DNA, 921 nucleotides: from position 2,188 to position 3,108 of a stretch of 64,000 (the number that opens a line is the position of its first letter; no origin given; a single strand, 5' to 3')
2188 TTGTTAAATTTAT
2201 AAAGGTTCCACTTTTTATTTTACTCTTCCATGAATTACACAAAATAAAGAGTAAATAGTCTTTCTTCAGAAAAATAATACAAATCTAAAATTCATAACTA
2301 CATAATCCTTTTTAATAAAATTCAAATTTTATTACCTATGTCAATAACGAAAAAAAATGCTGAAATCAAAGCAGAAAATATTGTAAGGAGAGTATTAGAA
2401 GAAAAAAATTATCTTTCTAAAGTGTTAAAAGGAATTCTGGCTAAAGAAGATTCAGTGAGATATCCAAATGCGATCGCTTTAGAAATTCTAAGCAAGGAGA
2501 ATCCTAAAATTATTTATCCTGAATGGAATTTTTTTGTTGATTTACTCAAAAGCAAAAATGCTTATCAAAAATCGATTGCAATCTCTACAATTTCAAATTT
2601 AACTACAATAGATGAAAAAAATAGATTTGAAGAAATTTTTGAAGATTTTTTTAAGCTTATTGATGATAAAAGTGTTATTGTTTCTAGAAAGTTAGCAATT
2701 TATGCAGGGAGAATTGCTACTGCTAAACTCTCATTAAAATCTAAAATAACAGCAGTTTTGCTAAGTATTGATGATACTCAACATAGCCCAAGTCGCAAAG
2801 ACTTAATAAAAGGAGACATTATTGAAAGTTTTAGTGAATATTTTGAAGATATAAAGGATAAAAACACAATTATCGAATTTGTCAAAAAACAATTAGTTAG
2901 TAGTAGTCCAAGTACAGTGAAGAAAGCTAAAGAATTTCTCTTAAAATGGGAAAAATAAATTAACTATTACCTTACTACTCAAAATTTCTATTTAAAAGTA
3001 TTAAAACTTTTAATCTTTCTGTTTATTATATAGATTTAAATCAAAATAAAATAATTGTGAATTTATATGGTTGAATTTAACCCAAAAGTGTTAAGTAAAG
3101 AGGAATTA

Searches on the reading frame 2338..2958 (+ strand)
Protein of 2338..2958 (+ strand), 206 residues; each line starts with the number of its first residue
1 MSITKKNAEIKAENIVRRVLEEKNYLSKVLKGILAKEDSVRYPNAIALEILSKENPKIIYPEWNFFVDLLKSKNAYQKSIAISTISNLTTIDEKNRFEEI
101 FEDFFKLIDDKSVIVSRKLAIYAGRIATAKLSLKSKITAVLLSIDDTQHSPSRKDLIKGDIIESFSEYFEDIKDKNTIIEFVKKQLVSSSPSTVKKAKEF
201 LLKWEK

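Call 39: find_encoding_contigs(protein=window:2338-2958:+, flank=10000, max_places=6)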
Protein window:2338-2958:+ (206 aa): 14 contigs read that carry it; 6 places shown.
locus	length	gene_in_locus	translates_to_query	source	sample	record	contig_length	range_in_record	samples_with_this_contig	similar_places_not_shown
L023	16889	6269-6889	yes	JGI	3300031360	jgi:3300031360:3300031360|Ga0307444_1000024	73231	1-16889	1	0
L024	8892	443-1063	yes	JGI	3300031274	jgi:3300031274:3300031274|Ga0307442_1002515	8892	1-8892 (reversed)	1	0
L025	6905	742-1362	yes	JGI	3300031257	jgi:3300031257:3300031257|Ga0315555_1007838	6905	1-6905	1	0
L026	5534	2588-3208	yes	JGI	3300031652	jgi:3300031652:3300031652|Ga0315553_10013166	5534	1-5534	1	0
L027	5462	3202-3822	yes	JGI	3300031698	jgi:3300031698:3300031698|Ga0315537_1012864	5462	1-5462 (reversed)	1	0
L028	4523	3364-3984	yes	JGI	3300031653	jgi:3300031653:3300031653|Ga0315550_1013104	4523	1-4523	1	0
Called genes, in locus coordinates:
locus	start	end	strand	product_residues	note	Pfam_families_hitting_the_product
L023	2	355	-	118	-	?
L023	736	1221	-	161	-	-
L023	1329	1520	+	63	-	-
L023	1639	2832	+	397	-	PF00025:Arf, PF00071:Ras, PF08477:Roc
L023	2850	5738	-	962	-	PF00133:tRNA-synt_1, PF01406:tRNA-synt_1e (faint), PF09334:tRNA-synt_1g, PF13603:tRNA-synt_1_2 (faint), PF00133:tRNA-synt_1 (weak), PF09334:tRNA-synt_1g, PF08264:Anticodon_1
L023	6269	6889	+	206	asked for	-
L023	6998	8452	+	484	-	PF00202:Aminotran_3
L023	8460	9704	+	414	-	PF01208:URO-D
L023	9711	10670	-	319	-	PF26482:DUF8155, PF26483:DUF8155_C (weak)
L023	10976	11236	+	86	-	PF00313:CSD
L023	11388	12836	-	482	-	PF24463:DUF7577 (weak), PF23598:LRR_14, PF13855:LRR_8 (weak), PF23598:LRR_14, PF13855:LRR_8 (weak), PF12799:LRR_4 (weak), PF13855:LRR_8, PF23598:LRR_14, +6 more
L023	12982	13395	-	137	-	PF01475:FUR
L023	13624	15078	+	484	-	PF00199:Catalase, PF06628:Catalase-rel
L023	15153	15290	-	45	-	-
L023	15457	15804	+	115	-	-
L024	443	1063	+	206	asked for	-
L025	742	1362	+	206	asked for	-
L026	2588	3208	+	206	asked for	-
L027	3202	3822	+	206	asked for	-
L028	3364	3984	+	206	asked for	-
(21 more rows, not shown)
